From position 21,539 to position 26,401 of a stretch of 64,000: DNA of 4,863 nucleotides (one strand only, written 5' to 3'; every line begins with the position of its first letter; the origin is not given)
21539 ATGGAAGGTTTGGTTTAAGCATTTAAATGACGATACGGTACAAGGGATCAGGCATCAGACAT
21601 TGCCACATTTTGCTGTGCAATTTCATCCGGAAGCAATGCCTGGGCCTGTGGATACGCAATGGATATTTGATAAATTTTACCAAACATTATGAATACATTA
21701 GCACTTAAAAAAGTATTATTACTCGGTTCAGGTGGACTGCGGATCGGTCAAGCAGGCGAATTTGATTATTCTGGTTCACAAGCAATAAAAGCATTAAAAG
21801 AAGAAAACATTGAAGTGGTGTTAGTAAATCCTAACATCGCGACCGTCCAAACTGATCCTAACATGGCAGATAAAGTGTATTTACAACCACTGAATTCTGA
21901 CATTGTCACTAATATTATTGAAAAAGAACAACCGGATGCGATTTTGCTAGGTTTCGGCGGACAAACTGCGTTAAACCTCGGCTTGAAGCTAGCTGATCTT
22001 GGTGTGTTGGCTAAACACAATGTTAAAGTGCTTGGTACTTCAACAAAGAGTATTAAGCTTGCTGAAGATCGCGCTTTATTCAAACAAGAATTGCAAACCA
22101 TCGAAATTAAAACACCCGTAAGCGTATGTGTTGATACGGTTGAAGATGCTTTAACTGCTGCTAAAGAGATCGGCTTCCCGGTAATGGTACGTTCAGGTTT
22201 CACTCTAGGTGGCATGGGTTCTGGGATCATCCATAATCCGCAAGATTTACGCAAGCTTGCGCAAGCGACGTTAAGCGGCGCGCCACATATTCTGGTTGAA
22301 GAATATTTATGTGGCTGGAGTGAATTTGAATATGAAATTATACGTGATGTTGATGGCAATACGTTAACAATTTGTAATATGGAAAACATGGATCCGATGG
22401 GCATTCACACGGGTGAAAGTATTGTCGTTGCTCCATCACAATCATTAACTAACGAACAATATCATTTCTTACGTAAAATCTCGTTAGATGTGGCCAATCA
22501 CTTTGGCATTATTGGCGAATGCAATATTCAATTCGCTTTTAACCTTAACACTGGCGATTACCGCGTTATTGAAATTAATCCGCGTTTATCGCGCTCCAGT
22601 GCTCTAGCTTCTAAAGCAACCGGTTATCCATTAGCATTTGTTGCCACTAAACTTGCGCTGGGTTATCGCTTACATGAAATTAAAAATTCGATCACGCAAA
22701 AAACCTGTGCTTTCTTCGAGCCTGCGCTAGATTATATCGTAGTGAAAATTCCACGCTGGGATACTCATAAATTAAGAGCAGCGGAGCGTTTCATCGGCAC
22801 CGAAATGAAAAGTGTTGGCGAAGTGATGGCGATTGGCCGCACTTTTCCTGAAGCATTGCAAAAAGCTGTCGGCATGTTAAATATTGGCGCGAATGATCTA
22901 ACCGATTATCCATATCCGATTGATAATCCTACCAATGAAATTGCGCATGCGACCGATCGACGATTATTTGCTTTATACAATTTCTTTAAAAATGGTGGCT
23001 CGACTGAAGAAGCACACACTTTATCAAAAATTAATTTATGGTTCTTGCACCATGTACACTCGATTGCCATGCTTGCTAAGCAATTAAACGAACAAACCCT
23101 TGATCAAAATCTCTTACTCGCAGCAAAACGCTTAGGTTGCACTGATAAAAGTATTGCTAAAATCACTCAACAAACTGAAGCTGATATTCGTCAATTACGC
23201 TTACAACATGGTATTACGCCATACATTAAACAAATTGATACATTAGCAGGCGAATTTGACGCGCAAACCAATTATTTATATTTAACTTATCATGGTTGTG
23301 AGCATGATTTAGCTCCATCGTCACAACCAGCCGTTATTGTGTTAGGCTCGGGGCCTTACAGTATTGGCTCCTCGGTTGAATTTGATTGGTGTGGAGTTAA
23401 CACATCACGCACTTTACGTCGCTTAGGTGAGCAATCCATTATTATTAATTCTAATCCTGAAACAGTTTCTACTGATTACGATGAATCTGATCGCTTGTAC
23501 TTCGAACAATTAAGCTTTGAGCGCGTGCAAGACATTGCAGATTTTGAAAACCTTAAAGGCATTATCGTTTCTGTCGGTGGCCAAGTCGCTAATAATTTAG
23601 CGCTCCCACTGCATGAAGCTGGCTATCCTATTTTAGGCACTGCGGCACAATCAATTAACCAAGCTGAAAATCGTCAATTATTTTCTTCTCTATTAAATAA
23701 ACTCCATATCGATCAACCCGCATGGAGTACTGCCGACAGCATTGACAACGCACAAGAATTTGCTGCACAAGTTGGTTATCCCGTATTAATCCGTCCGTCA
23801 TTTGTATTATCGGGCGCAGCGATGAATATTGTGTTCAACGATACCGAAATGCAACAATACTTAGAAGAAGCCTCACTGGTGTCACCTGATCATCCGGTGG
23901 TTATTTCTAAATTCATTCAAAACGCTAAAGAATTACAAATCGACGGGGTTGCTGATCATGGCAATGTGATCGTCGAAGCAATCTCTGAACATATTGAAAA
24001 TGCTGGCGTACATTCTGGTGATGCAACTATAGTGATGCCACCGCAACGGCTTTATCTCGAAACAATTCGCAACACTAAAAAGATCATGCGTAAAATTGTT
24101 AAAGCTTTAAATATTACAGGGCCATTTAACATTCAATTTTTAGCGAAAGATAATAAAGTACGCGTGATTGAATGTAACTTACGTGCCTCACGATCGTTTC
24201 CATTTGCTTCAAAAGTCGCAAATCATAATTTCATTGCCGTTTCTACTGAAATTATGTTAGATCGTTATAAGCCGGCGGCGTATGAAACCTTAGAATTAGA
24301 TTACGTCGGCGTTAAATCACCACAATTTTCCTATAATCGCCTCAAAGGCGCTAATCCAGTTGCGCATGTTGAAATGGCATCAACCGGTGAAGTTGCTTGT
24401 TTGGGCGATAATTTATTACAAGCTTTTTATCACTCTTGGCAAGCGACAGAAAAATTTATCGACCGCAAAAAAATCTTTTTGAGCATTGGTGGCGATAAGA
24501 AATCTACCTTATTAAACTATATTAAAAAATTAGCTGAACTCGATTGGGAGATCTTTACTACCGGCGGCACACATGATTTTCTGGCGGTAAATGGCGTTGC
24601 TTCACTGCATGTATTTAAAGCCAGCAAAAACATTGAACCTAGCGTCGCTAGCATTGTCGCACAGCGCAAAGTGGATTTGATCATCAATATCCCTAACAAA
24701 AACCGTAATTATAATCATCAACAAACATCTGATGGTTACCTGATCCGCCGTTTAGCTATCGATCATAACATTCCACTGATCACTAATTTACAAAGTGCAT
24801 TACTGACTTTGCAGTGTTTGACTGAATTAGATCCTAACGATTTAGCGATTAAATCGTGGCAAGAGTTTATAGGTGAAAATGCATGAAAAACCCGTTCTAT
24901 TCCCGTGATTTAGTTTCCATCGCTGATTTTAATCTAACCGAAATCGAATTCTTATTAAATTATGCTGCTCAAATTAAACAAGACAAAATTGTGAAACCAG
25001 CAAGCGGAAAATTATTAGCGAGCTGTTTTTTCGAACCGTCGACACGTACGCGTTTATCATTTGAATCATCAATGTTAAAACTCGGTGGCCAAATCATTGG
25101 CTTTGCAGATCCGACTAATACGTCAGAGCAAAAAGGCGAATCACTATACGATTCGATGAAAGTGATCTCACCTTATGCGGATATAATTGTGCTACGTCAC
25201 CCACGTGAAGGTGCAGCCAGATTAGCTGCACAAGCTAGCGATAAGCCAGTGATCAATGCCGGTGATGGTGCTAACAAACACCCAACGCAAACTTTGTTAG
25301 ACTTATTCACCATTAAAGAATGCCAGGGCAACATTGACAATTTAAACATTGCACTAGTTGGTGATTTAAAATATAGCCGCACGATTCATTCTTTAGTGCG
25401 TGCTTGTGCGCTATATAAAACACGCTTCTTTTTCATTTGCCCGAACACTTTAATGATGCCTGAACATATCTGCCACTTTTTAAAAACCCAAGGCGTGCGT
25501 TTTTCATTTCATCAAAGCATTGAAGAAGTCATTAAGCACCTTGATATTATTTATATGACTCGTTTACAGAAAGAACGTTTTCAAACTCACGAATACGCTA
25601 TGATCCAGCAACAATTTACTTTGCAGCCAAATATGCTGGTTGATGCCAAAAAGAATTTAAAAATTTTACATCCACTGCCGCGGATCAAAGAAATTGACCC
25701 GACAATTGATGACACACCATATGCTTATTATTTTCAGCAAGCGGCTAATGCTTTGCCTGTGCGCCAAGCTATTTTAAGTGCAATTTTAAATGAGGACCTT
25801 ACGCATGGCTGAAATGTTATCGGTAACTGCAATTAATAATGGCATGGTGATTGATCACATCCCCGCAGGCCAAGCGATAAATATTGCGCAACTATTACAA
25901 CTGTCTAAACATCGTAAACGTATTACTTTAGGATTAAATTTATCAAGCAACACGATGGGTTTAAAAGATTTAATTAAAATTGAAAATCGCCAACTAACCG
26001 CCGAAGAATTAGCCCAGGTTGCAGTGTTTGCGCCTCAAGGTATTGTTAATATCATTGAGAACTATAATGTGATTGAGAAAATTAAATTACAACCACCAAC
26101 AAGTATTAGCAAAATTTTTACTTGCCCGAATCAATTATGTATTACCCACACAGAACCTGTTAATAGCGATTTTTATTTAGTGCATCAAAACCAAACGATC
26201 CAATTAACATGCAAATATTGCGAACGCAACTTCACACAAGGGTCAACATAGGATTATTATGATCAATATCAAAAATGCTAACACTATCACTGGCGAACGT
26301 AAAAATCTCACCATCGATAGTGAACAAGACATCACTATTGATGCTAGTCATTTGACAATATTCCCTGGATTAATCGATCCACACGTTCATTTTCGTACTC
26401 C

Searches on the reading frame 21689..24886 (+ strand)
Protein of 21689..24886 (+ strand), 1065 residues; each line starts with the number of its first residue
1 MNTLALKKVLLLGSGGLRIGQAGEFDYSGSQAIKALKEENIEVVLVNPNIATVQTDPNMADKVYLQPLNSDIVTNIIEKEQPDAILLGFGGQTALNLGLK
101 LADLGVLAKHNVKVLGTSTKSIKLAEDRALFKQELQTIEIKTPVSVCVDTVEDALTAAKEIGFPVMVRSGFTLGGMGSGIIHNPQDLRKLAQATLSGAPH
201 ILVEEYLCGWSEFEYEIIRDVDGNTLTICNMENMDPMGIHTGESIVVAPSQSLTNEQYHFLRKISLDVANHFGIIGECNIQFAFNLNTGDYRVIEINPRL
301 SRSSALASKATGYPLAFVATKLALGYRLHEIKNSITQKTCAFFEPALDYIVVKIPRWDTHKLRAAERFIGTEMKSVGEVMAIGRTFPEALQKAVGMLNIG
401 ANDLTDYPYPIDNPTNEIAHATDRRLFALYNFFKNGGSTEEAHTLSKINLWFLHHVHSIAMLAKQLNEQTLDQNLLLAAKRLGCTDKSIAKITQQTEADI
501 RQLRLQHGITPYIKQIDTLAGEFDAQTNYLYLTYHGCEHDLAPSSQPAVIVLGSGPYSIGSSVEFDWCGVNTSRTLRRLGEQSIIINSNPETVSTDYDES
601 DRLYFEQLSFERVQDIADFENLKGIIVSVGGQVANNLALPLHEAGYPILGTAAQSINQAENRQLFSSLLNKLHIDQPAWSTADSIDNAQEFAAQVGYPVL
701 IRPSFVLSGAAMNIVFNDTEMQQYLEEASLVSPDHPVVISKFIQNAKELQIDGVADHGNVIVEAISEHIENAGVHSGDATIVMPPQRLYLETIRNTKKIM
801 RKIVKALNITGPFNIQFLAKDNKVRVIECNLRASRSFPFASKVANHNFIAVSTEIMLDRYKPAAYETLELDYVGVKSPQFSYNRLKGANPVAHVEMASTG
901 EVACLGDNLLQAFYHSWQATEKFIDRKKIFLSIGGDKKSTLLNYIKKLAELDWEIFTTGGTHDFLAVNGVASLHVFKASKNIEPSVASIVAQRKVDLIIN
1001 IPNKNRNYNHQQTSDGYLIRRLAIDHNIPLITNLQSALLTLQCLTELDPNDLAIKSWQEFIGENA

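Call 13: search_protein_families(library=ncbifam, proteins=[window:21689-24886:+], max_evalue=1e-10)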
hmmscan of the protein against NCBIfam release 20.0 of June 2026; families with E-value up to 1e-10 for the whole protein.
window:21689-24886:+ (1065 aa): 30 families (the best 25 are shown)
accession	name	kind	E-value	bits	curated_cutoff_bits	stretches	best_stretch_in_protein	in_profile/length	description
TIGR01369.1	CPSaseII_lrg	equivalog_domain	0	1391.4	1027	1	5-1044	5-1052/1052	carbamoyl-phosphate synthase (glutamine-hydrolyzing) large subunit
NF003671.0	PRK05294.1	equivalog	0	1260.3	599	1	6-1054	7-1051/1058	carbamoyl-phosphate synthase large subunit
NF009402.0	PRK12767.1-1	equivalog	7e-32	110.5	218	1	28-307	15-283/329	carbamoyl phosphate synthase-like protein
NF006406.0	PRK08654.1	equivalog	3.3e-27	95.2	739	1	68-338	61-330/499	acetyl-CoA carboxylase biotin carboxylase subunit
NF053643.1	Ddl_archaea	equivalog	3e-25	89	500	1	36-337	18-310/367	putative pseudomurein biosynthesis ATP-grasp protein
NF006286.0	PRK08462.1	equivalog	1.1e-23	83.8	740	1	72-331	67-326/445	acetyl-CoA carboxylase biotin carboxylase subunit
NF006367.0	PRK08591.1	subfamily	1.1e-22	80.4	597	1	51-337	47-330/451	acetyl-CoA carboxylase biotin carboxylase subunit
TIGR00514.1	accC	equivalog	3.9e-22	78.7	626.5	1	80-337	73-330/449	acetyl-CoA carboxylase biotin carboxylase subunit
TIGR01142.1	purT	equivalog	1.4e-21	76.9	502.15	0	626-831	66-270/380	phosphoribosylglycinamide formyltransferase 2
TIGR01235.1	pyruv_carbox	equivalog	8.3e-21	73.2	1114.45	1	71-338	64-332/1143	pyruvate carboxylase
NF004085.0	PRK05586.1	equivalog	1.2e-20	73.9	723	1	55-336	51-329/448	acetyl-CoA carboxylase biotin carboxylase subunit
NF009554.0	PRK12999.1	equivalog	4.5e-20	71.1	965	1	71-341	68-339/1147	pyruvate carboxylase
NF004679.0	PRK06019.1-5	equivalog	7.4e-20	71.1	326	0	106-300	80-268/376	5-(carboxyamino)imidazole ribonucleotide synthase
NF005525.0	PRK07178.1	equivalog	7.9e-20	70.9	768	1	68-340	60-331/471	acetyl-CoA carboxylase biotin carboxylase subunit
NF009471.0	PRK12833.1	equivalog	7.9e-18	64.2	686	1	36-341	35-337/467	acetyl-CoA carboxylase biotin carboxylase subunit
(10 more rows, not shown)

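Call 17: search_solved_structures(query=window:21689-24886:+, max_evalue=1e-100)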
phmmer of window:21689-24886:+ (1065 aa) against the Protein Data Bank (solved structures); distinct sequences matched with E-value up to 1e-100: 5.
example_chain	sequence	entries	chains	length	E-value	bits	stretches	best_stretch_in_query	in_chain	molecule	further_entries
5dot_A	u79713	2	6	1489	0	1089.2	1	5-1042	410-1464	Carbamoyl-phosphate synthase [ammonia], mitochondrial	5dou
6uel_A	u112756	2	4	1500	0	1089.2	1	5-1042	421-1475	Carbamoyl-phosphate synthase [ammonia], mitochondrial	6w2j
1bxr_A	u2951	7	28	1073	2.4e-236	790.5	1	6-1045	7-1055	CARBAMOYL-PHOSPHATE SYNTHASE | CARBAMOYL PHOSPHATE SYNTHETASE: LARGE SUBUNIT | CARBAMOYL PHOSPHATE SYNTHETASE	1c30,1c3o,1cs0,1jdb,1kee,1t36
1ce8_A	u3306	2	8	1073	2.2e-235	787.3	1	6-1045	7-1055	PROTEIN (CARBAMOYL-PHOSPHATE SYNTHASE) | carbamoyl phosphate synthetase large chain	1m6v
1a9x_A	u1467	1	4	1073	2.8e-234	783.6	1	6-1045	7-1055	CARBAMOYL PHOSPHATE SYNTHETASE (LARGE CHAIN)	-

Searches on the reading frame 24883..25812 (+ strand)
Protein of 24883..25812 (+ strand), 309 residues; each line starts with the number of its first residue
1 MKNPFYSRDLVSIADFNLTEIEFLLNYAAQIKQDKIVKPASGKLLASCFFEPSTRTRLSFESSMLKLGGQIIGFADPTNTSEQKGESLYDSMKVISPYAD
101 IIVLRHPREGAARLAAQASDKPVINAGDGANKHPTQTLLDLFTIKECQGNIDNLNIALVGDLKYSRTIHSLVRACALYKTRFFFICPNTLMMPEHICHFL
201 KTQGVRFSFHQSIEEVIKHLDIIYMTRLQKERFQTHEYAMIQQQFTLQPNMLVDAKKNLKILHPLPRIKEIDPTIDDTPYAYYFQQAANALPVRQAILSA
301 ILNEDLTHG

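Call 13: search_protein_families(library=ncbifam, proteins=[window:24883-25812:+], max_evalue=1e-10)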
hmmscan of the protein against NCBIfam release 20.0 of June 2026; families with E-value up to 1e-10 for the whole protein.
window:24883-25812:+ (309 aa): 15 families
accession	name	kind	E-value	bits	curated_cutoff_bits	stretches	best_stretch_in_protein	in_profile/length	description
TIGR00670.1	asp_carb_tr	equivalog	1e-107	359.8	236.95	1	8-302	1-303/304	aspartate carbamoyltransferase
NF002032.1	PRK00856.1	equivalog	1.7e-93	313.1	263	1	8-301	1-296/297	aspartate carbamoyltransferase catalytic subunit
NF006046.0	PRK08192.1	equivalog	7.7e-72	242.4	512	1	5-303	4-318/339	aspartate carbamoyltransferase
NF008853.0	PRK11891.1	equivalog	2.6e-69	233.9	560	1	8-302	89-398/430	aspartate carbamoyltransferase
NF001986.0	PRK00779.1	subfamily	6.8e-49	166.6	306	1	7-303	5-305/307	ornithine carbamoyltransferase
TIGR00658.1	orni_carb_tr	equivalog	2.1e-43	148.6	280.85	1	8-303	1-304/304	ornithine carbamoyltransferase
NF009916.0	PRK13376.1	equivalog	3.6e-39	134.7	800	1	1-301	1-332/525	bifunctional aspartate carbamoyltransferase catalytic subunit/aspartate carbamoyltransferase regulatory subunit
NF010387.0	PRK13814.1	equivalog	1.3e-32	112.9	660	1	31-306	34-307/310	aspartate carbamoyltransferase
TIGR04384.1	putr_carbamoyl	exception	4.7e-32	111.4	500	1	10-305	2-310/330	putrescine carbamoyltransferase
NF011380.0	PRK14805.1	equivalog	5.3e-28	97.9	421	1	8-303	2-301/302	ornithine carbamoyltransferase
NF003286.0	PRK04284.1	subfamily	8.2e-27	94.2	515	1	7-275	6-284/332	ornithine carbamoyltransferase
NF011379.0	PRK14804.1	equivalog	3.9e-19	68.9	373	1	9-302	8-309/311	ornithine carbamoyltransferase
NF003384.0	PRK04523.1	equivalog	1.9e-18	66.6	288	1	8-303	4-334/336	N-acetylornithine carbamoyltransferase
NF002470.0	PRK01713.1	equivalog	1.5e-16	60.8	545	1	6-297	6-306/334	ornithine carbamoyltransferase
NF009213.0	PRK12562.1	subfamily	6.6e-16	58.6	559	1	5-272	4-282/334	ornithine carbamoyltransferase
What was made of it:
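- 24883..25812 (+): pyrB: aspartate carbamoyltransferase catalytic chain (enterobacterial-like). TIGR00670 scores 360 bits (call 13).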

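Call 16: search_solved_structures(query=window:24883-25812:+, max_evalue=1e-30)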
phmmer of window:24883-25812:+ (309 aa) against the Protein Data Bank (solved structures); distinct sequences matched with E-value up to 1e-30: 42.
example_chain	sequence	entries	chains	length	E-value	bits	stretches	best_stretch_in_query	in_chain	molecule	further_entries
3lxm_A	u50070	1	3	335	1.5e-109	369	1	1-306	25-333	Aspartate carbamoyltransferase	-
2be7_A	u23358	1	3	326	2.1e-106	358.6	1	1-306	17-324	Aspartate Carbamoyltransferase Catalytic Chain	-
1ekx_A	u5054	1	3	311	4e-106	357.8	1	1-306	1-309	ASPARTATE TRANSCARBAMOYLASE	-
1d09_A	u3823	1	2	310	1.1e-105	356.3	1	3-306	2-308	ASPARTATE CARBAMOYLTRANSFERASE CATALYTIC CHAIN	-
1q95_A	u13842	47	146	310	1.1e-105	356.3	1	3-306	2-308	Aspartate carbamoyltransferase catalytic chain | PROTEIN (ASPARTATE CARBAMOYLTRANSFERASE) | Aspartate carbamoyltransferase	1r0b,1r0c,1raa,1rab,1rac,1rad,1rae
2a0f_A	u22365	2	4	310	1.5e-105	355.8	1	3-306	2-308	Aspartate carbamoyltransferase catalytic chain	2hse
1sku_A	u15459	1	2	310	1.5e-105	355.8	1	3-306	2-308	Aspartate carbamoyltransferase catalytic chain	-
6kj7_A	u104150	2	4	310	1.5e-105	355.8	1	3-306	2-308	Aspartate carbamoyltransferase catalytic subunit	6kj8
9atc_A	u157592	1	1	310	4e-105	354.5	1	3-306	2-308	ASPARTATE TRANSCARBAMOYLASE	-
1xjw_A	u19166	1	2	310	7.6e-105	353.5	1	3-306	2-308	Aspartate carbamoyltransferase catalytic chain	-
1tth_A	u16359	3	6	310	7.6e-105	353.5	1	3-306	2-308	Aspartate carbamoyltransferase catalytic chain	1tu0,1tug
1at1_A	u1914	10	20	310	7.6e-105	353.5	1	3-306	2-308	ASPARTATE CARBAMOYLTRANSFERASE, CATALYTIC CHAIN | ASPARTATE TRANSCARBAMOYLASE | ASPARTATE CARBAMOYLTRANSFERASE (R STATE), CATALYTIC CHAIN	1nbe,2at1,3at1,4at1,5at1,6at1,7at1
1i5o_A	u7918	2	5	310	7.7e-105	353.5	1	3-306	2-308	ASPARTATE TRANSCARBAMOYLASE CATALYTIC CHAIN | Aspartate carbamoyltransferase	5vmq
1ezz_A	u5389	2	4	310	1.5e-104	352.6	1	3-306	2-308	ASPARTATE CARBAMOYLTRANSFERASE CATALYTIC CHAIN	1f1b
4e2f_I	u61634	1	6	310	1.5e-104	352.6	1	3-306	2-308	Aspartate carbamoyltransferase catalytic chain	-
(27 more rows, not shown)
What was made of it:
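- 24883..25812 (+): 3lxm is the best PDB match at 369 bits, E. coli chains score 350-358 bits and human CAD scores 266 bits (call 16).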

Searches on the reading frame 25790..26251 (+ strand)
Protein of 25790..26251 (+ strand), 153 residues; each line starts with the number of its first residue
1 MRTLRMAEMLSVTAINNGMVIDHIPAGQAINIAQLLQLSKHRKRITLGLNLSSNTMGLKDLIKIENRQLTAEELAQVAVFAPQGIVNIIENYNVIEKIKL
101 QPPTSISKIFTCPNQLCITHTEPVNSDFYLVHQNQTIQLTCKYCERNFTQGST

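Call 13: search_protein_families(library=ncbifam, proteins=[window:25790-26251:+], max_evalue=1e-10)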
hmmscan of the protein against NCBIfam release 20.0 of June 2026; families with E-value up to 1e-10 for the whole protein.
window:25790-26251:+ (153 aa): 3 families
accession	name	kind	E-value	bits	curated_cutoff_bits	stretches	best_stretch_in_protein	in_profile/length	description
TIGR00240.1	ATCase_reg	equivalog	1.3e-49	167.9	148.55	1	9-150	3-144/150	aspartate carbamoyltransferase regulatory subunit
NF002063.0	PRK00893.1-3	equivalog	6.5e-35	119.9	171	1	9-149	1-139/142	aspartate carbamoyltransferase regulatory subunit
NF009916.0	PRK13376.1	equivalog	2.3e-15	56.1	800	1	12-148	374-517/525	bifunctional aspartate carbamoyltransferase catalytic subunit/aspartate carbamoyltransferase regulatory subunit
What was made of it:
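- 25790..26251 (+): pyrI: aspartate carbamoyltransferase regulatory chain. TIGR00240 scores 168 bits (call 13).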

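Call 62: search_solved_structures(query=window:25790-26251:+, max_evalue=1e-10)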
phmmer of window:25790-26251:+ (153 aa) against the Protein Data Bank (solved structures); distinct sequences matched with E-value up to 1e-10: 12.
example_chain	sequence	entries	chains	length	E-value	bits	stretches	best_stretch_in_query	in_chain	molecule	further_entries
2be7_D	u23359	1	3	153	1.8e-38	134.7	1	10-150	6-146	Aspartate Carbamoyltransferase Regulatory Chain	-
1acm_B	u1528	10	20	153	1.6e-37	131.7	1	9-150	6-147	ASPARTATE CARBAMOYLTRANSFERASE REGULATORY CHAIN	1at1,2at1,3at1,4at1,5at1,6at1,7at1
1nbe_B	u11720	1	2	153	1.6e-37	131.7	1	9-150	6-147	ASPARTATE TRANSCARBAMOYLASE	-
1d09_B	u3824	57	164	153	1.6e-37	131.7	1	9-150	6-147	ASPARTATE CARBAMOYLTRANSFERASE REGULATORY CHAIN | ASPARTATE TRANSCARBAMOYLASE REGULATORY CHAIN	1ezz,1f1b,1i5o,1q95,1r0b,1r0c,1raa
9eel_I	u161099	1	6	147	3.3e-37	130.6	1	10-150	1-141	Aspartate carbamoyltransferase regulatory chain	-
9atc_B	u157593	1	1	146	7.1e-37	129.6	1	12-150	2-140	ASPARTATE TRANSCARBAMOYLASE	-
2qg9_B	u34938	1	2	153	2.2e-36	128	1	9-150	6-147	Aspartate carbamoyltransferase regulatory chain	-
9een_L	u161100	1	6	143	3e-36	127.5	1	14-150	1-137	Aspartate carbamoyltransferase regulatory chain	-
2qgf_B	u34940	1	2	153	4.1e-36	127.1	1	9-150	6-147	Aspartate carbamoyltransferase regulatory chain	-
2atc_B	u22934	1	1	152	3.1e-33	117.8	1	8-150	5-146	ASPARTATE CARBAMOYLTRANSFERASE, REGULATORY CHAIN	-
1pg5_B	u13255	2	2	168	3.2e-27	98.3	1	9-146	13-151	Aspartate carbamoyltransferase regulatory chain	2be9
2yww_A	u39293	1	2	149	2e-25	92.5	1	8-147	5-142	Aspartate carbamoyltransferase regulatory chain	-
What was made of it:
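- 25790..26251 (+): E. coli PyrI scores 132 bits (call 62).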
